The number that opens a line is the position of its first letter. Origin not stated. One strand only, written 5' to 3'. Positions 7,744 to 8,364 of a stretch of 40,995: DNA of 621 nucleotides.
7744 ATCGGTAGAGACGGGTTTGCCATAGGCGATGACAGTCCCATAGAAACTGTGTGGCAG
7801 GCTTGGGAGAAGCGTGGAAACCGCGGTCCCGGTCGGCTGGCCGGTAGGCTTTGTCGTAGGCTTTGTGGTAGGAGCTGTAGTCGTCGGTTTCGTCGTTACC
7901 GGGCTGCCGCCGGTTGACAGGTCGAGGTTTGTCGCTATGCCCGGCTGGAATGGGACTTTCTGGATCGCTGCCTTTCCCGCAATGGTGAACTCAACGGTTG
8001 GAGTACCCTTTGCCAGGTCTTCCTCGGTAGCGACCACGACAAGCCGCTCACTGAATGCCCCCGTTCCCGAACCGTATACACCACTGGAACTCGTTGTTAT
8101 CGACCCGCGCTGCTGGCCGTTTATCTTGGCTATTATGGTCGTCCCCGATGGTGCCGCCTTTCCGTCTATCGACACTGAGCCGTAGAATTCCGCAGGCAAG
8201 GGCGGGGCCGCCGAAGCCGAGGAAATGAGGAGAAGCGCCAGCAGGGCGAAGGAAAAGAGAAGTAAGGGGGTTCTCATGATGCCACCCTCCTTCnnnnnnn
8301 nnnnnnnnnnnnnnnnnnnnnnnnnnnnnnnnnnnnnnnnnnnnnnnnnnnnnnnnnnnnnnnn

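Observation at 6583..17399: Four-gene, nearly spacer-free operon encoding ~3,600 aa of modular secreted envelope proteins plus a dedicated membrane anchor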

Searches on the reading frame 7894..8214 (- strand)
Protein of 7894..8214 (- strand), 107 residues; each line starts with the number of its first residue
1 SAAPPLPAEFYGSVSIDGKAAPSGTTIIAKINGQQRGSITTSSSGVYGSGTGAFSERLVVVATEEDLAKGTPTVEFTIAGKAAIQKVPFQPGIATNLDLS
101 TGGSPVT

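Call 51: search_protein_families(library=pfam, proteins=[window:7894-8214:-], max_evalue=10)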
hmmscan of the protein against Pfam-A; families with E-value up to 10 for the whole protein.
window:7894-8214:- (107 aa): 0 families

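Call 62: search_protein_representatives(alignment_id=A5)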
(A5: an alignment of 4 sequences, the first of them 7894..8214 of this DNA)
Query: 4 sequences, 101 profile positions. Proteins with E-value up to 0.001 (for the whole library): 2792; up to 1e-10: 801; up to 1e-30: 20. The best 150 are listed.
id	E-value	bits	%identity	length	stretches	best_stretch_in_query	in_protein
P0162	7.8e-74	260.5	-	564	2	1-101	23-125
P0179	3.7e-73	258.3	-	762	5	7-97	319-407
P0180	7.2e-73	257.4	-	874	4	4-97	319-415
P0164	6.5e-63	225.4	-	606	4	1-100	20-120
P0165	3.0e-56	204.0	-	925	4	1-100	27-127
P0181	7.2e-52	189.9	-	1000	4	1-100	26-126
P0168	2.0e-49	182.1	-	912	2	5-97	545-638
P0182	1.2e-48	179.6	-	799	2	3-98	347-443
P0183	3.5e-46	171.7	-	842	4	2-100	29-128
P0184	3.8e-42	158.7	-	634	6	2-98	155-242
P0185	5.1e-41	155.1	-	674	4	2-99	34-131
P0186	1.3e-38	147.4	-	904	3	3-100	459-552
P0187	1.4e-37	144.1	-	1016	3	4-97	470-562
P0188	9.3e-37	141.5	-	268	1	1-99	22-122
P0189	2.6e-36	140.0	-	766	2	1-97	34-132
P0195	5.7e-30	119.7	-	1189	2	2-100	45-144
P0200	4.7e-27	110.3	-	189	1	1-100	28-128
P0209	6.9e-25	103.3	-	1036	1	1-100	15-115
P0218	2.7e-23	98.3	-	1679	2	4-98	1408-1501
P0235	8.8e-22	93.4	-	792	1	5-101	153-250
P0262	3.5e-20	88.2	-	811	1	1-101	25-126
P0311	1.2e-18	83.3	-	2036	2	3-98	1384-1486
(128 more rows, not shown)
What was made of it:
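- FYG mostly follows the signal peptide directly (call 62).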

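Call 63: list_cluster_members(proteins=[P0179, P0182, P0188, P0195, P0200, P0209, P0218, P0235, P0262, P0311])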
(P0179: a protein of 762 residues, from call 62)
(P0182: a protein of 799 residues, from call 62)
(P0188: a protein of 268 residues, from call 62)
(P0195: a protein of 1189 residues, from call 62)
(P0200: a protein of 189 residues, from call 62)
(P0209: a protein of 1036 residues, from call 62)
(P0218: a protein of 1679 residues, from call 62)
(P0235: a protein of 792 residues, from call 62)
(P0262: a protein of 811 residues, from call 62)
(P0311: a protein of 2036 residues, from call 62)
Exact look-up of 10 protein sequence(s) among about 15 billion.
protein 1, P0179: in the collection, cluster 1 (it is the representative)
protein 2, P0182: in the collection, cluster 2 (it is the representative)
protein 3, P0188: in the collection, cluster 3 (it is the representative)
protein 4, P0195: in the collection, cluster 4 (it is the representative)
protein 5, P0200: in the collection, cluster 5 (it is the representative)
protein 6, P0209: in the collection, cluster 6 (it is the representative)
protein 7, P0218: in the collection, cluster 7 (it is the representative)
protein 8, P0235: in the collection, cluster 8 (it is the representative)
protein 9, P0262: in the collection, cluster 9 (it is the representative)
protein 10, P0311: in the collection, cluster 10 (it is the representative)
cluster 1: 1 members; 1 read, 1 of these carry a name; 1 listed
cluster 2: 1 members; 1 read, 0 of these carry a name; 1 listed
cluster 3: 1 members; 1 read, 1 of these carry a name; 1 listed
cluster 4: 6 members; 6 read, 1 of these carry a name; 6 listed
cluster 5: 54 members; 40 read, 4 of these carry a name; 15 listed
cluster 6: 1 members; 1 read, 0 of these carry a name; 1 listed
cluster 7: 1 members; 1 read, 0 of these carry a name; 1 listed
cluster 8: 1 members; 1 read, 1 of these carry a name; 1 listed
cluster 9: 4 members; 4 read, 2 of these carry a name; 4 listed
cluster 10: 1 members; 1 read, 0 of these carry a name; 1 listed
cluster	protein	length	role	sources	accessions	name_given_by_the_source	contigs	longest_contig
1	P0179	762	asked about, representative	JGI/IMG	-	hypothetical protein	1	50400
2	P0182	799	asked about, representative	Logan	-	-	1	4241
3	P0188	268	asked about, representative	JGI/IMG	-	hypothetical protein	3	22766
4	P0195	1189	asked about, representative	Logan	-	-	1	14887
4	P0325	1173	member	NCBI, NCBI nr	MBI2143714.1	hypothetical protein HYU17_01010 [Candidatus Woesearchaeota archaeon] | hypothetical protein [Candidatus Woesearchaeota archaeon]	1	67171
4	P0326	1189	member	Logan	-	-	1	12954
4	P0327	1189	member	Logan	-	-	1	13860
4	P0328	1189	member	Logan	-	-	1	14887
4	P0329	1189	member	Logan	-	-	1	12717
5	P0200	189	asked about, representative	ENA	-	-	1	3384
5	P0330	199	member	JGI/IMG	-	hypothetical protein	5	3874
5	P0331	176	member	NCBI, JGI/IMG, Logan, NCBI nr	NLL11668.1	MAG: hypothetical protein GX268_12435 [Methanomicrobiales archaeon] | hypothetical protein [Methanomicrobiales archaeon]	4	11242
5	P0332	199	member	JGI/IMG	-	hypothetical protein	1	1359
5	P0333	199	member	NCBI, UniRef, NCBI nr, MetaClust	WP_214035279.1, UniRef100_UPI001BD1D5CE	hypothetical protein [Methanospirillum sp.] | hypothetical protein n=1 Tax=Methanospirillum sp. TaxID=45200 RepID=UPI001BD1D5CE | \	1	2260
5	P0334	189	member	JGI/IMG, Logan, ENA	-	-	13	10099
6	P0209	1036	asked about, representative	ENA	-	-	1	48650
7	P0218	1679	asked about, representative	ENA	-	-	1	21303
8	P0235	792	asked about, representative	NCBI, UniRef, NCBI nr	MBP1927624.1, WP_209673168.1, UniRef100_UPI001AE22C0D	hypothetical protein J2741_000171 [Methanolinea mesophila] | PEGA domain-containing protein n=1 Tax=Methanolinea mesophila TaxID=547055 ... | PEGA domain-containing protein [Methanolinea mesophila]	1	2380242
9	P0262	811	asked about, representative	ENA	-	-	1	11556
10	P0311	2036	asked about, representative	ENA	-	-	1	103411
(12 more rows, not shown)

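Call 82: find_encoding_contigs(protein=P0209, flank=6000, max_places=1)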
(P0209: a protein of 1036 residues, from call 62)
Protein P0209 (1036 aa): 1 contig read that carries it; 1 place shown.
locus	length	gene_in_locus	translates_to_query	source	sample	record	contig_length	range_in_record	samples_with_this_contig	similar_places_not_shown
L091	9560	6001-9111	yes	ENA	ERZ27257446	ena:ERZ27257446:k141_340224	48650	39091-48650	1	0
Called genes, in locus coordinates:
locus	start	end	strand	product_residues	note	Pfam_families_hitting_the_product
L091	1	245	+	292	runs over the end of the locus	PF12146:Hydrolase_4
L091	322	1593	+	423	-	PF03463:eRF1_1, PF18854:baeRF_family10, PF03464:eRF1_2, PF18859:acVLRF1 (weak), PF03465:eRF1_3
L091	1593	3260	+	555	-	PF03485:Arg_tRNA_synt_N, PF00750:tRNA-synt_1d, PF01921:tRNA-synt_1f (faint), PF05746:DALR_1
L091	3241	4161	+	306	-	PF04055:Radical_SAM, PF08608:Wyosine_form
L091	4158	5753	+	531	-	PF01409:tRNA-synt_2d, PF17759:tRNA_synthFbeta (weak), PF18006:SepRS_C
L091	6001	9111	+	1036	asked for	PF00801:PKD, PF18911:PKD_4, PF00801:PKD, PF18911:PKD_4, PF00801:PKD, PF18911:PKD_4, PF00801:PKD, PF18911:PKD_4, +18 more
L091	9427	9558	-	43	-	?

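Call 83: find_encoding_contigs(protein=P0325, flank=6000, max_places=1)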
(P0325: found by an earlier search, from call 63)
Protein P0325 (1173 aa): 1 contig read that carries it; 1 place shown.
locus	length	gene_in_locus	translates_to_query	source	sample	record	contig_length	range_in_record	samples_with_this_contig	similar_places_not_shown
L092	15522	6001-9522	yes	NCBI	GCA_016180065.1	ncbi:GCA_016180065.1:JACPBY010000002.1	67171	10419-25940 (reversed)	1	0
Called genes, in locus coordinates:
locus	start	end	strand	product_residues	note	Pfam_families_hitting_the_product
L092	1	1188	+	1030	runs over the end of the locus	-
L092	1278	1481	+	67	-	-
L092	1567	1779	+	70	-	-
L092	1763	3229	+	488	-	PF18915:DUF5667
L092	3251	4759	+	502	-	-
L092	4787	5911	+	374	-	-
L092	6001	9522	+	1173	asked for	-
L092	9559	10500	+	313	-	-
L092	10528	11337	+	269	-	-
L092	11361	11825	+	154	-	-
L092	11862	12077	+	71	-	-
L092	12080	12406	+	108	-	-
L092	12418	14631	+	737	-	PF20773:InhA-like_MAM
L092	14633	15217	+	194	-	PF03807:F420_oxidored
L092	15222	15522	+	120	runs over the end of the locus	-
